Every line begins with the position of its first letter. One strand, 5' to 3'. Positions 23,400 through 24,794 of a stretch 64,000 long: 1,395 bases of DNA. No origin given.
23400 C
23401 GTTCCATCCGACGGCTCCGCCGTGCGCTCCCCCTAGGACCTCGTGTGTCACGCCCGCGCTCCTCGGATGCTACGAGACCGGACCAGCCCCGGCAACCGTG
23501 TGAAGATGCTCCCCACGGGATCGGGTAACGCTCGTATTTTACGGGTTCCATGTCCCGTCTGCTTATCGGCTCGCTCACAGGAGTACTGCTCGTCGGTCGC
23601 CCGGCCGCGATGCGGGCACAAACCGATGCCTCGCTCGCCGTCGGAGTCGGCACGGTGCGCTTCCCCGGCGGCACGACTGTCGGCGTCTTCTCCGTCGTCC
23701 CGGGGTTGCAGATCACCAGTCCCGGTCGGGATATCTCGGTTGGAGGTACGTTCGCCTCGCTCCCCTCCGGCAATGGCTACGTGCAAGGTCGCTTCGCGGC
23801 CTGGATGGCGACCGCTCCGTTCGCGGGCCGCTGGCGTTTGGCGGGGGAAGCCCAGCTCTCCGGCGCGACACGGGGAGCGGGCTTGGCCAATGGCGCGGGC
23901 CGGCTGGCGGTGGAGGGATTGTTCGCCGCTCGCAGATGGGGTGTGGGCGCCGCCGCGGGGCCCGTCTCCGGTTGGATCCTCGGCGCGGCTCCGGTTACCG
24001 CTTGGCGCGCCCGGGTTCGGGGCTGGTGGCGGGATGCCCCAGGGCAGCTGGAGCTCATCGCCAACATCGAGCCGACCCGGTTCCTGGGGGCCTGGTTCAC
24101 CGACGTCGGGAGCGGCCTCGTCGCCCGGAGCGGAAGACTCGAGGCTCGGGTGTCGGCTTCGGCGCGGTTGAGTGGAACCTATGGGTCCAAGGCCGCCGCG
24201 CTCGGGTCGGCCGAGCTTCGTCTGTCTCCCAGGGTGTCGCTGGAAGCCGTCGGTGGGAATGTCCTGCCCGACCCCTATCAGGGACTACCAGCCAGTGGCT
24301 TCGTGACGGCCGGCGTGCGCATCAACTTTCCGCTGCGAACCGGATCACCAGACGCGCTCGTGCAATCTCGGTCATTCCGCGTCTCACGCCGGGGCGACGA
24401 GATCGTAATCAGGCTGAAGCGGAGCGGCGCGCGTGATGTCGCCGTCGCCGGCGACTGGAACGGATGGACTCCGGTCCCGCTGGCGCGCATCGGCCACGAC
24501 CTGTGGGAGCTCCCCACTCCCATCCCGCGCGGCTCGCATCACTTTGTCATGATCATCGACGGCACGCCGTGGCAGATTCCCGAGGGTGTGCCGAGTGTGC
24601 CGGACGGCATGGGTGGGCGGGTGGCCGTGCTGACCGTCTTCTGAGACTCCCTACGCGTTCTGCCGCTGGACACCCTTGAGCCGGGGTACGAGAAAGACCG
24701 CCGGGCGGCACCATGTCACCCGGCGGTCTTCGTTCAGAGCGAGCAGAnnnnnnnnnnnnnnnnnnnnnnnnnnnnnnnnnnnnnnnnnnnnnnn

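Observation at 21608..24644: ECF sigma module whose anti-sigma and a divergent barrel-like protein share a paralogous CBM48/E-set-like domain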

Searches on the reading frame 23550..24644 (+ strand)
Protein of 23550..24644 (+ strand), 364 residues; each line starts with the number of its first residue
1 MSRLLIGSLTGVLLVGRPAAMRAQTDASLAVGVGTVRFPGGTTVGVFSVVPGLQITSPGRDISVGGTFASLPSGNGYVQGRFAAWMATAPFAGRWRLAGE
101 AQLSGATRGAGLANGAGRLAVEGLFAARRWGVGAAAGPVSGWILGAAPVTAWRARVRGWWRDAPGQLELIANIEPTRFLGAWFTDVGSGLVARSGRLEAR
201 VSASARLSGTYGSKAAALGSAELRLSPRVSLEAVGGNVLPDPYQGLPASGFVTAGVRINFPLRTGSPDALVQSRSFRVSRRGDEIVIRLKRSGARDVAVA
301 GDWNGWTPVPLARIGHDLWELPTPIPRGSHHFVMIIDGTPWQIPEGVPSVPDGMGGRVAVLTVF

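Call 3: search_protein_families(library=pfam, proteins=[window:23550-24644:+], max_evalue=1)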
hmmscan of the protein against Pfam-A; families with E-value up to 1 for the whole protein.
window:23550-24644:+ (364 aa): 1 family
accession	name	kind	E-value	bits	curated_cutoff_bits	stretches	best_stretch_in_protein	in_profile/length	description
PF16561.11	AMPK1_CBM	-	3.9e-08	33.8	26.8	1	292-363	9-79/85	Glycogen recognition site of AMP-activated protein kinase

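Call 6: search_protein_families(library=ncbifam, proteins=[window:23550-24644:+], max_evalue=1)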
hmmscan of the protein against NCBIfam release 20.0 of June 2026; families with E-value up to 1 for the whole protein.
window:23550-24644:+ (364 aa): 0 families

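Call 7: find_homologous_proteins(query=window:23550-24644:+)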
Query window:23550-24644:+ (364 aa): 184 proteins with E <= 0.001 among 8000 candidates; the best 120 are listed.
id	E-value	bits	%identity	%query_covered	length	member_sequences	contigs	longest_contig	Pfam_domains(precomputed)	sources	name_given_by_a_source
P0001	6.2e-232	787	100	100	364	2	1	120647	PF16561.12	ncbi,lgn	-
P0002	2.3e-204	697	89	100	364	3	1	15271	PF16561.12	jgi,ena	jgi:hypothetical protein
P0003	1.2e-194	665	84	100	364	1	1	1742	PF16561.12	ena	-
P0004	1.5e-186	638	84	96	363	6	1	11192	PF16561.12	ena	-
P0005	3.9e-178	610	78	100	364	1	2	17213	PF16561.12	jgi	jgi:hypothetical protein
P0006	4.1e-145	502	65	99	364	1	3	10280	PF16561.12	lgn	-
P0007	9.4e-139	481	62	100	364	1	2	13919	PF16561.12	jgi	jgi:AMP-activated protein kinase-like protein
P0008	2.7e-138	479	61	100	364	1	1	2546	PF16561.12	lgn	-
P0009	2.7e-136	473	61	100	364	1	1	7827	PF16561.12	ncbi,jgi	jgi:hypothetical protein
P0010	1.6e-135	470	60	100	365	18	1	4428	PF16561.12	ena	-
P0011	6.9e-135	468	64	94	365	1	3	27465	PF16561.12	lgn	-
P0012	4.7e-133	462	59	100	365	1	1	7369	PF16561.12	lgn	-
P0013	7.1e-133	461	59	100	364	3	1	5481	PF16561.12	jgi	jgi:hypothetical protein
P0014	5.8e-132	458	59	100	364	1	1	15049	PF16561.12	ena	-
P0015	1.3e-131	457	60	99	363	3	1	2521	PF16561.12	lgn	-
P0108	3.1e-74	268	43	95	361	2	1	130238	PF16561.12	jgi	jgi:AMP-activated protein kinase-like protein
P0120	9.8e-72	260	45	97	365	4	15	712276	PF16561.12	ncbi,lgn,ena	-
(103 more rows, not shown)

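Call 10: find_encoding_contigs(protein=P0108, flank=5000, max_places=3)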
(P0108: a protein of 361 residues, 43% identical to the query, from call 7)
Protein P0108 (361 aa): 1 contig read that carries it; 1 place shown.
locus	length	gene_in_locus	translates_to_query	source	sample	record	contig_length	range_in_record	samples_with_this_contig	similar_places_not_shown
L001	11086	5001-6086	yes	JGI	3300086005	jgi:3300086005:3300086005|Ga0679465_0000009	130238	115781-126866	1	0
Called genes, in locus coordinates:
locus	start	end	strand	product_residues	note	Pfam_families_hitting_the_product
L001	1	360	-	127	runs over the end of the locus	-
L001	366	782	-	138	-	PF01047:MarR, PF12802:MarR_2, PF13463:HTH_27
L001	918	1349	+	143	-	PF07681:DoxX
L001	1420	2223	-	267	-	PF13715:CarbopepD_reg_2 (faint), PF14321:DUF4382, PF13620:CarboxypepD_reg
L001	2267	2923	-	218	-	-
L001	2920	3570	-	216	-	PF02922:CBM_48, PF16561:AMPK1_CBM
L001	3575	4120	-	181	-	PF04542:Sigma70_r2, PF08281:Sigma70_r4_2, PF04545:Sigma70_r4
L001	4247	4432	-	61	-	-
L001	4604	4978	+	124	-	-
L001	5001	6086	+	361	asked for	PF16561:AMPK1_CBM (weak)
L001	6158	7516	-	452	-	PF07980:SusD_RagB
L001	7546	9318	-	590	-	PF00593:TonB_dep_Rec_b-barrel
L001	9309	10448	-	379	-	PF13620:CarboxypepD_reg, PF13715:CarbopepD_reg_2, PF07715:Plug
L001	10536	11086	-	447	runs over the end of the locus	PF00324:AA_permease, PF13520:AA_permease_2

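Call 11: find_encoding_contigs(protein=P0120, flank=5000, max_places=3)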
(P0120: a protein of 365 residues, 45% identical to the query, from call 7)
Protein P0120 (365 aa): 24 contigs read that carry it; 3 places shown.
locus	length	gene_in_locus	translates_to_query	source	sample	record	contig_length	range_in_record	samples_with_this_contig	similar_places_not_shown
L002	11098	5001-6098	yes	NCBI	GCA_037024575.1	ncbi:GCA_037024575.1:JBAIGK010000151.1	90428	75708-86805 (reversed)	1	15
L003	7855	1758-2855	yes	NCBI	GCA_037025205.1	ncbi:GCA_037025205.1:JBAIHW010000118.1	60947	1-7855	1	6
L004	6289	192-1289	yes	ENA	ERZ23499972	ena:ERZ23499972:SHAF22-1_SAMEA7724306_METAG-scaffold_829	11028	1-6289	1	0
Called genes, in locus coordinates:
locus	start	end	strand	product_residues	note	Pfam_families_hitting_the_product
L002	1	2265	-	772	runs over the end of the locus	PF08267:Meth_synt_1, PF01717:Meth_synt_2, PF08267:Meth_synt_1 (weak)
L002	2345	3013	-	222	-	-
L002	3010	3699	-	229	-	PF02922:CBM_48, PF16561:AMPK1_CBM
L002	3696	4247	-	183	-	PF04542:Sigma70_r2, PF08281:Sigma70_r4_2, PF04545:Sigma70_r4 (weak)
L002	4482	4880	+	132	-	-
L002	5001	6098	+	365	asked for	PF16561:AMPK1_CBM (weak)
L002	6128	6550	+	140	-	-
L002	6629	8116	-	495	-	PF07980:SusD_RagB (weak)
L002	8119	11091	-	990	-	PF13620:CarboxypepD_reg, PF13715:CarbopepD_reg_2, PF07715:Plug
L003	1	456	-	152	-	?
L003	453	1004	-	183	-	PF04542:Sigma70_r2, PF08281:Sigma70_r4_2, PF04545:Sigma70_r4 (weak)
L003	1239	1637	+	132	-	-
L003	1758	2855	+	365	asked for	PF16561:AMPK1_CBM (weak)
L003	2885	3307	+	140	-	-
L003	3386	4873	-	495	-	PF07980:SusD_RagB (weak)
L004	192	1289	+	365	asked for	PF16561:AMPK1_CBM (weak)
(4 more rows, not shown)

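Call 18: find_related_loci(query=A1, collection=genome_contigs, flank=6000)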
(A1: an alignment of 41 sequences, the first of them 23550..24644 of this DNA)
Query A1 (364 aa) in genome_contigs; peptide patterns used: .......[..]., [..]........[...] (x = any residue, [..] = any of these).
281 stretches matched a pattern; 134 encode a relative of the query (tblastn E <= 1e-3); the best 80 are kept; 80 distinct loci.
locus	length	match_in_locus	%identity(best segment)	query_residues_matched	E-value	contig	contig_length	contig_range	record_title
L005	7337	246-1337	61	1-364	9e-139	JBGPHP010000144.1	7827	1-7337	MAG: Gemmatimonadota bacterium isolate OBJ_0618_7090110_355 k141_10547517_length_7827_cov_163.7134, whole genome shotgun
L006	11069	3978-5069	60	1-364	2e-137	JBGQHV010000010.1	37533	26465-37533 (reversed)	MAG: Gemmatimonadota bacterium isolate OBJ2_061818_070_64 k141_569742_length_37533_cov_20.8664, whole genome shotgun seq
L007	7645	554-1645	60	1-364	5e-135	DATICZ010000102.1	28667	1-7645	MAG TPA_asm: Gemmatimonadales bacterium isolate SMAG_U16330 k141_2867500, whole genome shotgun sequence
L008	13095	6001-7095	59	1-364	9e-126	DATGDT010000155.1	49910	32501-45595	MAG TPA_asm: Gemmatimonadales bacterium isolate SMAG_U9681 k141_61827, whole genome shotgun sequence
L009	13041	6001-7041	59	19-364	7e-126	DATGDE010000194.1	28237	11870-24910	MAG TPA_asm: Gemmatimonadales bacterium isolate SMAG_U9666 k141_296173, whole genome shotgun sequence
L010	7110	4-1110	59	5-364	7e-124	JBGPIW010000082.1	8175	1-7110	MAG: Gemmatimonadota bacterium isolate OBJ_0618_7090110_324 k141_97224_length_8175_cov_222.9314, whole genome shotgun se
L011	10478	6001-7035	59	19-364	1e-123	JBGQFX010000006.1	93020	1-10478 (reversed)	MAG: Gemmatimonadota bacterium isolate OBJ2_061818_090_41 k141_1549508_length_93020_cov_12.2490, whole genome shotgun se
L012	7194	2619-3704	53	1-364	5e-113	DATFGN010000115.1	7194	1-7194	MAG TPA_asm: Gemmatimonadales bacterium isolate SMAG_U8664 k141_187050, whole genome shotgun sequence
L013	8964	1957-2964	49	32-363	4e-103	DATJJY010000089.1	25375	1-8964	MAG TPA_asm: Gemmatimonadales bacterium isolate SMAG_U15578 k141_10671364, whole genome shotgun sequence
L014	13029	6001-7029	53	21-364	5e-100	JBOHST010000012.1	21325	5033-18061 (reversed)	MAG: Gemmatimonadales bacterium isolate M3-S_metawrap_bin.151 k127_1611499, whole genome shotgun sequence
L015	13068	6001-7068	48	12-363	2e-94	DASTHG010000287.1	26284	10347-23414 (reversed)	MAG TPA_asm: Gemmatimonadales bacterium isolate SMAG_U452 k141_579562, whole genome shotgun sequence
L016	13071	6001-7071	47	12-363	4e-93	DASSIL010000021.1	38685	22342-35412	MAG TPA_asm: Gemmatimonadales bacterium isolate SMAG_U1086 k141_391532, whole genome shotgun sequence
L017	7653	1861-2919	47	12-363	8e-90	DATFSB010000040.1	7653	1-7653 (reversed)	MAG TPA_asm: Gemmatimonadales bacterium isolate SMAG_U9373 k141_15293, whole genome shotgun sequence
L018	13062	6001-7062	49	12-363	9e-101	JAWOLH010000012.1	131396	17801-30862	MAG: Gemmatimonadales bacterium isolate bin_24 c_000034300391, whole genome shotgun sequence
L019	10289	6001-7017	47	28-363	4e-84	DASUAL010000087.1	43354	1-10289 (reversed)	MAG TPA_asm: Gemmatimonadales bacterium isolate SMAG_U2494 k141_1144292, whole genome shotgun sequence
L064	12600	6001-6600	33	165-363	4e-25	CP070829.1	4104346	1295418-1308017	MAG: Gemmatimonadales bacterium isolate bin109 chromosome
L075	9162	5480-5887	36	229-363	6e-19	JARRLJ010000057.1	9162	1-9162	MAG: Gemmatimonadales bacterium isolate Spart_069_MAG scaffold_7037, whole genome shotgun sequence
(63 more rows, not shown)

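Call 19: predict_structure(alignment_id=A1)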
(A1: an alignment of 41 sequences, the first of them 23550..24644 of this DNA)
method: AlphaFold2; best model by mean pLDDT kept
length: 364 residues; sequences in the alignment: 41
mean_pLDDT: 77.1   pTM: 0.61
mean pLDDT of the five models: 77.1, 74.2, 73.3, 71.7, 69.7
residues with pLDDT >= 90: 62; 70-90: 211; 50-70: 57; < 50: 34
segments of 3 or more residues with pLDDT < 50: 9-22, 264-268, 350-356
pLDDT, mean of each block of 10 residues (from residue 1): 49 40 71 80 78 76 82 75 84 86 81 83 87 93 83 91 82 85 86 85 80 70 87 80 59 88 53 73 84 87 83 89 77 82 61 51 64
secondary structure, 60 per line:
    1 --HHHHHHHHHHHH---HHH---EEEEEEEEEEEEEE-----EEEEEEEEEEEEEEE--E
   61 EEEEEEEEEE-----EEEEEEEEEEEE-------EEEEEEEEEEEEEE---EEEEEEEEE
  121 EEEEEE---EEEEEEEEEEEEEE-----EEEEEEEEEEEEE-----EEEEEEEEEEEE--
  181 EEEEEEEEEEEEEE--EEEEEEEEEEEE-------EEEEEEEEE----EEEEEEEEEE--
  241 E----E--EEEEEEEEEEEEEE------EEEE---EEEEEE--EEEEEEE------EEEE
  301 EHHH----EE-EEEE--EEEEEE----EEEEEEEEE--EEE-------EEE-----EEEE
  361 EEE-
elements in order: H3-14 E24-37 E43-57 E60-70 E76-87 E95-108 E112-126 E130-143 E149-161 E167-178 E181-194 E197-208 E216-224 E229-238 E249-262 E269-272 E276-281 E284-290 E297-301 E312-315 E318-323 E328-336 E339-341 E349-351 E357-363

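Call 26: fold_search(model_id=the predicted structure, library=pdb)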
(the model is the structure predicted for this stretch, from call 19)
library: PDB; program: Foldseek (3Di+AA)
matches with E <= 10: 958; with E <= 0.001: 193
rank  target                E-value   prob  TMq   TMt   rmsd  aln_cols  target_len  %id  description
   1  2wvp                  3.1e-07  1.00  0.43  0.55   6.5       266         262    9  Synthetically modified OmpG (released 2010-07-14)
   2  2x9k                  6.6e-07  1.00  0.44  0.55   6.6       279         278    9  Structure of a E.coli porin (released 2011-01-26)
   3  4v3h_B                1.9e-06  1.00  0.37  0.43   8.7       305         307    9  Crystal structure of CymA from Klebsiella oxytoca (released 2015-06-03)
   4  2r88_A                2.2e-06  1.00  0.39  0.39   8.7       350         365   10  Crystal structure of the long-chain fatty acid transporter FadL mutant delta S3 kink (released 2008-09-23)
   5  4v3h_A                4.2e-06  1.00  0.38  0.42   8.1       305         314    8  Crystal structure of CymA from Klebsiella oxytoca (released 2015-06-03)
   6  2f1c                  4.6e-06  1.00  0.42  0.56   5.9       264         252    9  Crystal structure of the monomeric porin OmpG (released 2006-06-27)
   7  6z38                  4.6e-06  1.00  0.40  0.36  11.3       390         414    9  TodX deltaS2S3 mutant monoaromatic hydrocarbon channel (released 2020-11-04)
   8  9a32_MODEL_1_A        5.6e-06  1.00  0.40  0.40  13.6       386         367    8  Model of E. coli OmpC by in-cell photo-crosslinking MS and deep learning (released 2023-02-24)
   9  1hxx                  7.8e-06  1.00  0.35  0.37  11.2       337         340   11  OMPF PORIN MUTANT Y106F (released 2001-06-06)
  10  4gcp_A                9.9e-06  1.00  0.35  0.38  11.2       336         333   10  Crystal Structure of E. coli OmpF porin in complex with Ampicillin (released 2012-12-19)
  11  4kr8_C                9.9e-06  1.00  0.35  0.37  12.3       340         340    9  Salmonella typhi OmpF complex with Daunomycin (released 2014-05-28)
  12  2zfg                  1.0e-05  1.00  0.35  0.37  12.8       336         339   10  Structure of OMPF PORIN (released 2008-07-29)
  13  3kvn_X                1.0e-05  1.00  0.32  0.20  16.7       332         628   10  Crystal structure of the full-length autotransporter EstA from Pseudomonas aeruginosa (released 2010-01-26)
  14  7fdy_C                1.1e-05  1.00  0.35  0.37  10.9       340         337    9  Structure of OmpF1 (released 2022-11-16)
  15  4v3g_B                1.1e-05  1.00  0.42  0.46   9.1       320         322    9  Crystal structure of CymA from Klebsiella oxytoca (released 2015-06-03)
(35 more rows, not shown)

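Call 28: search_protein_families(library=pfam, proteins=[L002:4482-4880:+, L001:4604-4978:+, L002:6128-6550:+, L064:6737-7471:+, L064:4800-5492:+, L064:5485-6612:+, L064:4168-4803:+], max_evalue=1)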
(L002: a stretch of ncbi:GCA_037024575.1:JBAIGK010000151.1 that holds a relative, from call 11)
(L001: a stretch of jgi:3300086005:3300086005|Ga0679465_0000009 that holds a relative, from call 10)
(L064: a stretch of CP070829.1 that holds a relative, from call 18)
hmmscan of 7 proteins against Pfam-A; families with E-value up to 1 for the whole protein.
L002:4482-4880:+ (132 aa): 1 family
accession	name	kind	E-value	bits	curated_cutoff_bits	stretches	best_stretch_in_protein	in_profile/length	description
PF05757.16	PsbQ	-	0.12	12.9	26.9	1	6-55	46-82/204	Oxygen evolving enhancer protein 3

L001:4604-4978:+ (124 aa): 0 families

L002:6128-6550:+ (140 aa): 2 families
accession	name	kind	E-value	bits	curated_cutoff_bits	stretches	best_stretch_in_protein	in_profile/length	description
PF08570.15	DUF1761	-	0.011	16.4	31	1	14-126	4-115/123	Protein of unknown function (DUF1761)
PF03911.21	Sec61_beta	-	0.039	14.4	27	1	81-103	19-41/41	Sec61beta family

L064:6737-7471:+ (244 aa): 1 family
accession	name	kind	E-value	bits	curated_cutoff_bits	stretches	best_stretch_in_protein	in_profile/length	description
PF04255.20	DUF433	-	0.17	12.2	23.6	0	167-189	24-46/56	Protein of unknown function (DUF433)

L064:4800-5492:+ (230 aa): 0 families

L064:5485-6612:+ (375 aa): 2 families
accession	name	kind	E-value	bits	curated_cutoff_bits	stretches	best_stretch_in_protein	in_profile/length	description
PF16561.11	AMPK1_CBM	-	5.3e-08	33.4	26.8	1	301-373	9-80/85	Glycogen recognition site of AMP-activated protein kinase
PF21226.3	MalQ_N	-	0.076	13.8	24.1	1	327-352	60-85/91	MalQ N-terminal beta sandwich domain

L064:4168-4803:+ (211 aa): 3 families
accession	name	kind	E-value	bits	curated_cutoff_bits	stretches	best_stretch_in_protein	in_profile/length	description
PF16561.11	AMPK1_CBM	-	2.2e-09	37.8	26.8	1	126-208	5-81/85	Glycogen recognition site of AMP-activated protein kinase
PF02922.24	CBM_48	-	2.1e-06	28.4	22.4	1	123-182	12-72/83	Carbohydrate-binding module 48 (Isoamylase N-terminal domain)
PF22058.2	X25_BaPul_like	-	0.086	13.4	27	1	139-180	12-54/87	Pullulanase X25 domain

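Call 47: find_encoding_contigs(protein=P0002, flank=4000, max_places=2)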
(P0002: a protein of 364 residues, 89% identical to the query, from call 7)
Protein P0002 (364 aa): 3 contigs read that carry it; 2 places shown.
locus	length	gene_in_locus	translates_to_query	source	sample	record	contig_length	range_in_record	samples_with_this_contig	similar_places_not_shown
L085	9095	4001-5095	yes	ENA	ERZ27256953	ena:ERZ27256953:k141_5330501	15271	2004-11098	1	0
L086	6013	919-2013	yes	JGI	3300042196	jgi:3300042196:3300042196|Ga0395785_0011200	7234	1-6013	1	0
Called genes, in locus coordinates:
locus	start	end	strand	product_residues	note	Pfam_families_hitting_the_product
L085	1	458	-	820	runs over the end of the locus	?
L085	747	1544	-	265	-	PF14321:DUF4382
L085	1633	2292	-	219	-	-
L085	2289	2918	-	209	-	PF02922:CBM_48, PF16561:AMPK1_CBM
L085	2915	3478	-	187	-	PF04542:Sigma70_r2, PF08281:Sigma70_r4_2, PF04545:Sigma70_r4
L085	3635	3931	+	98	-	PF04542:Sigma70_r2 (faint)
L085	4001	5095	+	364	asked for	PF16561:AMPK1_CBM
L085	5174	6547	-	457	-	PF07980:SusD_RagB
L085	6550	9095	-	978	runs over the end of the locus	PF13715:CarbopepD_reg_2, PF07715:Plug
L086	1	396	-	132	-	?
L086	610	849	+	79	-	PF04542:Sigma70_r2 (weak)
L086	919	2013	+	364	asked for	PF16561:AMPK1_CBM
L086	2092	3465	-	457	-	PF07980:SusD_RagB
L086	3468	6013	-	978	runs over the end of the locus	PF13715:CarbopepD_reg_2, PF07715:Plug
